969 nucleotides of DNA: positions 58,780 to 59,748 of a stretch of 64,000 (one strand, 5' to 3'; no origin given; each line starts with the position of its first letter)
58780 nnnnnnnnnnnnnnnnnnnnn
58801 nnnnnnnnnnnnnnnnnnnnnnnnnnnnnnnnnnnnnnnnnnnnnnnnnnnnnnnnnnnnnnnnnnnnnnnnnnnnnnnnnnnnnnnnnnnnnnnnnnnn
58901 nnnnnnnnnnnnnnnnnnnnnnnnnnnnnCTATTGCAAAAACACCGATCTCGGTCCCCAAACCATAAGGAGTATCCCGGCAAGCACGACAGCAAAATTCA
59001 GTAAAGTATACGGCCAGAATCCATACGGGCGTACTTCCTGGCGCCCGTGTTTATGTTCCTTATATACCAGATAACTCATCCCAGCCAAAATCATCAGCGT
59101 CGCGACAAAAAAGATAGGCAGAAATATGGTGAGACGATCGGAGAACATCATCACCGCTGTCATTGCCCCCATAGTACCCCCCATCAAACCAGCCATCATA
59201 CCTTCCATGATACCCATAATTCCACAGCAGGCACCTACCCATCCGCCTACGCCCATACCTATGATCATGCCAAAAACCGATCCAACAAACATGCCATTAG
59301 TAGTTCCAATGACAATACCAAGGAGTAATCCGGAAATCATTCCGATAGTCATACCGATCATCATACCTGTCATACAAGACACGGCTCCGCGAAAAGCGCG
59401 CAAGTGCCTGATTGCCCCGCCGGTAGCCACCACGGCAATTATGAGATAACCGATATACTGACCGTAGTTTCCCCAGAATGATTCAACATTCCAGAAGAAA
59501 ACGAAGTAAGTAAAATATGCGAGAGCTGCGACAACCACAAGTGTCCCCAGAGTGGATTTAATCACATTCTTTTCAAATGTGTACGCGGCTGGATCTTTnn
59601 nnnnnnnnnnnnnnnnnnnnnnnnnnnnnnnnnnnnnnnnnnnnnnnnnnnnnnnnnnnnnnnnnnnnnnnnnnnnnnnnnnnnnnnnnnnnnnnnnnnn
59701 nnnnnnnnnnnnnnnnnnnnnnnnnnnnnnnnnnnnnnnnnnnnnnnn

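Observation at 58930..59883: HMA metallochaperone domain fused to a Met/Gly-rich polytopic membrane domain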

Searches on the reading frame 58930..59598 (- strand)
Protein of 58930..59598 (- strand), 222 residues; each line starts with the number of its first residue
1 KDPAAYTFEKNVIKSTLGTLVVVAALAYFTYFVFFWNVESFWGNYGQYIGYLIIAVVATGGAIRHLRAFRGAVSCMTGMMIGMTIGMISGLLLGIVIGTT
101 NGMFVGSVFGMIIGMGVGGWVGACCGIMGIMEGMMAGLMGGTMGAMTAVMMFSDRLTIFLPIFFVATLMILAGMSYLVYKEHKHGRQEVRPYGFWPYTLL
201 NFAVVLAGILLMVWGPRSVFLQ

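Call 5: search_protein_families(library=ncbifam, proteins=[window:58930-59598:-], max_evalue=1)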
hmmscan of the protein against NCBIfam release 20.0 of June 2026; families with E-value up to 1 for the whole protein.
window:58930-59598:- (222 aa): 0 families

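Call 15: search_solved_structures(query=A3, max_evalue=10)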
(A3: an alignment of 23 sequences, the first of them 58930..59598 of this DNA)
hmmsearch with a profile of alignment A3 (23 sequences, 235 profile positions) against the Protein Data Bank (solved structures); distinct sequences matched with E-value up to 10: 3.
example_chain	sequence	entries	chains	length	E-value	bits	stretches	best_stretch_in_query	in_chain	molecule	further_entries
8q3v_G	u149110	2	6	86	0.034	16.6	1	84-123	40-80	Tetrahydromethanopterin S-methyltransferase subunit G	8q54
23fj_R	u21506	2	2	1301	0.89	11.9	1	104-167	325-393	ARID domain-containing protein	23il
6oce_A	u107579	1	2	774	2.4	10.5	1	52-108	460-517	stress-gated cation channel 1.2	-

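Call 16: search_protein_families(library=pfam, proteins=[window:58930-59598:-], max_evalue=10)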
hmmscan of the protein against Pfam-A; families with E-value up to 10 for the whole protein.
window:58930-59598:- (222 aa): 0 families

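Call 25: search_protein_representatives(alignment_id=A3)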
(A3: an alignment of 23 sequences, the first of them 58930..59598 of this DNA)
Query: 23 sequences, 235 profile positions. Proteins with E-value up to 0.001 (for the whole library): 695; up to 1e-10: 416; up to 1e-30: 159. The best 150 are listed.
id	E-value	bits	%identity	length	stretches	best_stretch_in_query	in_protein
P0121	7.9e-91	319.7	-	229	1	12-234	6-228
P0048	3.9e-87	307.7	-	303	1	11-232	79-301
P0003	7.2e-85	300.3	-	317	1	10-234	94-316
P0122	7.5e-83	293.6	-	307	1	13-235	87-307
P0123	8.1e-80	283.7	-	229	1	10-234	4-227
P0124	2.9e-79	281.9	-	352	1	10-234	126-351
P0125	3.0e-74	265.5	-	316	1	14-234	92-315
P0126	2.5e-73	262.5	-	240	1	13-233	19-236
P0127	1.9e-72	259.6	-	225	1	17-234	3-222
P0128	3.1e-71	255.6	-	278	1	5-234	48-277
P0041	1.2e-70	253.7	-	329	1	15-234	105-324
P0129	2.1e-69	249.6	-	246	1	6-234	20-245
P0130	1.7e-68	246.6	-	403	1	11-233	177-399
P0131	5.7e-68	244.9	-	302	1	10-233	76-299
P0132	4.7e-67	241.9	-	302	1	9-234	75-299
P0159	8.3e-58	211.7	-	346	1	12-233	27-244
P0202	3.3e-45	170.4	-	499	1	16-185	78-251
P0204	1.1e-44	168.8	-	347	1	14-230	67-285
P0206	4.4e-44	166.8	-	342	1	14-232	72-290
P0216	7.1e-43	162.8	-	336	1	43-232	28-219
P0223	1.1e-41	158.9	-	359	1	9-232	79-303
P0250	1.0e-35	139.4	-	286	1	23-231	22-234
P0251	1.2e-35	139.2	-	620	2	58-192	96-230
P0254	7.8e-35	136.5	-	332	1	21-231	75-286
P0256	2.3e-34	134.9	-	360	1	27-218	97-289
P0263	1.7e-32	128.8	-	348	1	24-229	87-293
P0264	1.8e-32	128.8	-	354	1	33-232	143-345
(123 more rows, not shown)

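Call 26: search_protein_families(library=pfam, proteins=[P0130, P0251, P0202, P0159, P0204, P0206, P0216, P0223, P0256, P0264], max_evalue=0.01)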
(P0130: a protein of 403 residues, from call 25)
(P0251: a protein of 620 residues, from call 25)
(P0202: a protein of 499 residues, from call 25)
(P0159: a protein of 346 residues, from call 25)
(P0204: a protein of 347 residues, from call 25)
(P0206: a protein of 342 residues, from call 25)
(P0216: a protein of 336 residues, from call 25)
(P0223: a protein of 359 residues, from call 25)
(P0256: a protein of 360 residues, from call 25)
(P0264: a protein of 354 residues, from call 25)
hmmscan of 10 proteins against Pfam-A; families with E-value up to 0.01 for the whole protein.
P0130 (403 aa): 2 families
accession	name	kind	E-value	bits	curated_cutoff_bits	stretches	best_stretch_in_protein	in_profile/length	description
PF00403.32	HMA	-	4.7e-12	46.5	24.8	1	103-157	5-61/62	Heavy-metal-associated domain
PF19991.5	HMA_2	-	0.001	19.5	30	0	111-152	32-75/154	Heavy metal associated domain 2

P0251 (620 aa): 3 families
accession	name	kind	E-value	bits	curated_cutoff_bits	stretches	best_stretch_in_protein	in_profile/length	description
PF13473.12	Cupredoxin_1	-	3e-15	56.6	27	1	529-617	17-104/104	Cupredoxin-like domain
PF13624.11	SurA_N_3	-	1.1e-10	42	27.2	1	349-469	38-161/162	SurA-like N-terminal domain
PF13623.11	SurA_N_2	-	2.2e-10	41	28.5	1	348-430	39-122/145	SurA-like N-terminal domain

P0202 (499 aa): 5 families
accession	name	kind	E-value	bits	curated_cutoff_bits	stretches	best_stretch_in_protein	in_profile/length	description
PF07730.19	HisKA_3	-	6.6e-15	55.8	24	1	301-368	1-68/68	Histidine kinase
PF02518.31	HATPase_c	-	9.9e-06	26.4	26.4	1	409-494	4-110/111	Histidine kinase-, DNA gyrase B-, and HSP90-like ATPase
PF00403.32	HMA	-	4.8e-05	24.1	24.8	1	6-62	2-61/62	Heavy-metal-associated domain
PF13581.12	HATPase_c_2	-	0.0023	18.4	27.4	0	415-455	36-80/127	Histidine kinase-like ATPase domain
PF15643.12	Tox-PL-2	-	0.0075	16.9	25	0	9-52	14-57/103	Papain fold toxin 2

P0159 (346 aa): 1 family
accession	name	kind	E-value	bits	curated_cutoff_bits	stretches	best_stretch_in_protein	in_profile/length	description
PF13473.12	Cupredoxin_1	-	2.9e-10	40.5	27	1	261-345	20-104/104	Cupredoxin-like domain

P0204 (347 aa): 0 families

P0206 (342 aa): 0 families

P0216 (336 aa): 1 family
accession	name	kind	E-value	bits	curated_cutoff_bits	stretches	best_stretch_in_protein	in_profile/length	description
PF13473.12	Cupredoxin_1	-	3.9e-08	33.7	27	1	242-335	13-104/104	Cupredoxin-like domain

P0223 (359 aa): 0 families

P0256 (360 aa): 0 families

P0264 (354 aa): 1 family
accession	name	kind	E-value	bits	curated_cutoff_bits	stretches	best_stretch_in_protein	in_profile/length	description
PF09990.14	DUF2231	-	0.00098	19.6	26.4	1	138-215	44-119/139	Predicted membrane protein (DUF2231)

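Call 28: predict_structure(alignment_id=A3)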
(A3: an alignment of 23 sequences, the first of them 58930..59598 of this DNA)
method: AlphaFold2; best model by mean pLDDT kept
length: 222 residues; sequences in the alignment: 23
mean_pLDDT: 86.6   pTM: 0.84
mean pLDDT of the five models: 86.6, 83.9, 82.4, 80.5, 70.8
residues with pLDDT >= 90: 118; 70-90: 77; 50-70: 25; < 50: 2
segments of 3 or more residues with pLDDT < 50: none
pLDDT, mean of each block of 10 residues (from residue 1): 65 87 93 88 90 94 81 81 94 93 91 94 88 95 93 89 92 85 67 83 94 73 53
secondary structure, 60 per line:
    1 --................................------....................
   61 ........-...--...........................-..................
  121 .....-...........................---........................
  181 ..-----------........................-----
elements in order: H3-34 H41-68 H75-101 H103-125 H127-153 H157-182 H194-217

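Call 38: find_related_loci(query=A3, collection=genome_contigs, flank=6000)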
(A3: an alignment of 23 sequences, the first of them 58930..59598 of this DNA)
Query A3 (222 aa) in genome_contigs; peptide patterns used: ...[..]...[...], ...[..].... (x = any residue, [..] = any of these).
492 stretches matched a pattern; 290 encode a relative of the query (tblastn E <= 1e-3); the best 80 are kept; 80 distinct loci.
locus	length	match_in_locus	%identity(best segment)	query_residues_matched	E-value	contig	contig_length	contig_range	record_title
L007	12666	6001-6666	74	1-222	1e-110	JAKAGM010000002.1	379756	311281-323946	MAG: bacterium isolate WY2.bin33 NODE_16_length_379756_cov_3.634433, whole genome shotgun sequence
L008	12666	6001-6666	67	1-222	5e-90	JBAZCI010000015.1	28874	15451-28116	MAG: Patescibacteria group bacterium isolate SO_2017_GW1_133 NODE_6809_length_28874_cov_1.625770_OW334_2017, whole genom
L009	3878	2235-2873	51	7-218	7e-67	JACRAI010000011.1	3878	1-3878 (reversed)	MAG: archaeon isolate NC_groundwater_1589_Pr3_B-0.1um_32_8 SR-2_scaffold_141_221247, whole genome shotgun sequence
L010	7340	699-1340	50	3-218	2e-65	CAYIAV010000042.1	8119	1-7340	MAG TPA_asm: Candidatus Woesearchaeota archaeon isolate ERP119705_co1_735 genome assembly, contig: NODE_13401_length_811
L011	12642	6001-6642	49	7-222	9e-64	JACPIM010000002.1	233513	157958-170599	MAG: Candidatus Woesearchaeota archaeon isolate NC_groundwater_440_Ag_B-0.1um_30_18 GD18-4_B1_scaffold_175342, whole gen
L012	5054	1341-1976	50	8-218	2e-63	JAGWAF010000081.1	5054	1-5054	Candidatus Woesearchaeota archaeon isolate RIFCSPHIGHO2_02_FULL_39_9 rifcsphigho2_02_scaffold_43846, whole genome shotgu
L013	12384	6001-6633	49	8-217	6e-63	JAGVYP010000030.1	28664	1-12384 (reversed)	Candidatus Woesearchaeota archaeon isolate RIFCSPHIGHO2_02_FULL_36_9 rifcsphigho2_02_scaffold_2185, whole genome shotgun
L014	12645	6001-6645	47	6-218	2e-61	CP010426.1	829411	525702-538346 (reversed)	MAG: archaeon GW2011_AR20 chromosome, complete genome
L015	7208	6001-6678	45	2-222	5e-60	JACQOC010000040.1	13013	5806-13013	MAG: Candidatus Aenigmatarchaeota archaeon isolate NC_groundwater_1271_Ag_S-0.2um_58_22 S_p2_S4_coassembly_k141_1248300,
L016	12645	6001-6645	45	9-222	2e-59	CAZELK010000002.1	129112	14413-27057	MAG TPA_asm: Candidatus Woesearchaeota archaeon isolate binchicken_co251_306 genome assembly, contig: NODE_218_length_12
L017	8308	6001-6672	43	1-222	4e-58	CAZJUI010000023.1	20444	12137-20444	MAG TPA_asm: Candidatus Woesearchaeota archaeon isolate binchicken_co38_527 genome assembly, contig: NODE_5486_length_20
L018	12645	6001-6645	44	9-222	4e-58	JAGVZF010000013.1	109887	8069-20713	Candidatus Woesearchaeota archaeon isolate RIFCSPHIGHO2_01_FULL_29_27 rifcsphigho2_01_scaffold_1645, whole genome shotgu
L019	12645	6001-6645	47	6-218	6e-58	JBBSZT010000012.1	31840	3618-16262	MAG: Nanoarchaeota archaeon isolate H51-bin092_1 H51_bin092_1_000000000012, whole genome shotgun sequence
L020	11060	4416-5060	46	9-222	2e-57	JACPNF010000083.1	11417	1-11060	MAG: Candidatus Woesearchaeota archaeon isolate NC_groundwater_568_Ag_S-0.1um_31_11 S35_SO-1_scaffold_618305, whole geno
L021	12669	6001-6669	43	1-221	3e-57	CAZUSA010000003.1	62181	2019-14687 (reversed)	MAG TPA_asm: Candidatus Woesearchaeota archaeon isolate binchicken_co46_946 genome assembly, contig: NODE_756_length_621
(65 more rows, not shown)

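Call 47: list_cluster_members(proteins=[P0202, P0204, P0223, P0254, P0256, P0263, P0264, P0250, P0251, P0216])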
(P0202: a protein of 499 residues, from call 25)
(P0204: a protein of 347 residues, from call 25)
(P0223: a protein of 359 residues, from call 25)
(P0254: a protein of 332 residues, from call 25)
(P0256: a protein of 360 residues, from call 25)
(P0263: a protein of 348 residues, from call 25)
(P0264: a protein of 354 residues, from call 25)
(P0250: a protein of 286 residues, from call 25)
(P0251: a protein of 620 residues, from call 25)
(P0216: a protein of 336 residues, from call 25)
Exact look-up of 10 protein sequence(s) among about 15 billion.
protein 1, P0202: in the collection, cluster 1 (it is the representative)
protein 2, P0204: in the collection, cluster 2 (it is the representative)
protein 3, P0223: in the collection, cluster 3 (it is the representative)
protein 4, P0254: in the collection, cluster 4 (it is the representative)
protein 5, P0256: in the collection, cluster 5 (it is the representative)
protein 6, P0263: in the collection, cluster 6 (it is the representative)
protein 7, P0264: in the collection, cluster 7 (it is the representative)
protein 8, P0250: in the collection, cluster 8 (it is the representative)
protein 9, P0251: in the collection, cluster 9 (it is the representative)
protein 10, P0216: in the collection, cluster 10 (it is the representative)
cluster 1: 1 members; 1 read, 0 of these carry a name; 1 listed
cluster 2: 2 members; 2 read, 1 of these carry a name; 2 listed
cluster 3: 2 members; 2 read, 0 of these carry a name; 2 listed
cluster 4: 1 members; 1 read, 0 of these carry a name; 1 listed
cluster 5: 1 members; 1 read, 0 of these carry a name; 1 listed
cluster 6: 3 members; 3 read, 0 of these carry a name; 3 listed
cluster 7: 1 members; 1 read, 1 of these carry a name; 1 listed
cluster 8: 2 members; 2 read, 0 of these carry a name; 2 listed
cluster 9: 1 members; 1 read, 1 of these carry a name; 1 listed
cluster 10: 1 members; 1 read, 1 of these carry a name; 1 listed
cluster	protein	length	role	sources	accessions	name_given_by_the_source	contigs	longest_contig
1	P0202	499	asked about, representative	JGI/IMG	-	-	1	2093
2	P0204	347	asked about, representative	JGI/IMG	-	-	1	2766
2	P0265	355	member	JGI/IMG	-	hypothetical protein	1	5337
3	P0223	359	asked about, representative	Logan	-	-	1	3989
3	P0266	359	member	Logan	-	-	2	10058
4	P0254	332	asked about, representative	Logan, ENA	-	-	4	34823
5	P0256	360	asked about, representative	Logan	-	-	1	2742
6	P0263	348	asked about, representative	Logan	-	-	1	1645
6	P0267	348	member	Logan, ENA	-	-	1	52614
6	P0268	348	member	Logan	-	-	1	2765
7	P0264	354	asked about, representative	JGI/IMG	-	hypothetical protein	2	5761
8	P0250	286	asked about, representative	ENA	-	-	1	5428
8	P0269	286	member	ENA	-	-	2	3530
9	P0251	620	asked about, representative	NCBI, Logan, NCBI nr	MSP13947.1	MAG: hypothetical protein EXR62_13445 [Chloroflexi bacterium] | hypothetical protein [Chloroflexota bacterium]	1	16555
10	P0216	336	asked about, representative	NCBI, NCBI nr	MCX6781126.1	MAG: cupredoxin domain-containing protein [Candidatus Magasanikbacteria bacterium] | cupredoxin domain-containing protein [Candidatus Magasanikbacteria bacterium]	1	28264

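Call 48: find_encoding_contigs(protein=P0254, flank=8000, max_places=2)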
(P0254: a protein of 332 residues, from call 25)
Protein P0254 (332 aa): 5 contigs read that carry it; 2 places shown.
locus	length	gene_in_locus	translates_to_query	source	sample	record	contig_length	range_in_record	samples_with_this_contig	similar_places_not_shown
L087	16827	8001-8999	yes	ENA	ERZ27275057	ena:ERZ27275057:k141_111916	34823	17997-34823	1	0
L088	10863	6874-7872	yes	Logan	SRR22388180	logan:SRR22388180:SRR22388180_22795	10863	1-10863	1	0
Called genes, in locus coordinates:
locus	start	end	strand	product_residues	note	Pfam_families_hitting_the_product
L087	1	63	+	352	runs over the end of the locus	PF01148:CTP_transf_1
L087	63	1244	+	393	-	PF02670:DXP_reductoisom, PF08436:DXP_redisom_C, PF13288:DXPR_C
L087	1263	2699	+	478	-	PF02163:Peptidase_M50, PF00595:PDZ (faint), PF21558:Pept_S41_N_bact (faint), PF13180:PDZ_2 (weak), PF17820:PDZ_6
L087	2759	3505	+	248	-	PF10411:DsbC_N, PF13098:Thioredoxin_2, PF01323:DSBA (faint)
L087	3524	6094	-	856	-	PF01624:MutS_I, PF05188:MutS_II, PF05192:MutS_III, PF05190:MutS_IV, PF00488:MutS_V, PF27441:MutS_C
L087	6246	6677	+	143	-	PF02464:CinA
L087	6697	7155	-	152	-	-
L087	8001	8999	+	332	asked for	-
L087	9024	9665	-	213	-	PF01292:Ni_hydr_CYTB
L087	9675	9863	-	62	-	PF09086:DUF1924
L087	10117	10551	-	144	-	-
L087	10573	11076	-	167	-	-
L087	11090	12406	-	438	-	-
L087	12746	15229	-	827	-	PF19991:HMA_2 (weak), PF00403:HMA (weak), PF00122:E1-E2_ATPase, PF00702:Hydrolase, PF08282:Hydrolase_3 (faint)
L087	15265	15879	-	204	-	-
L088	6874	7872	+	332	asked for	-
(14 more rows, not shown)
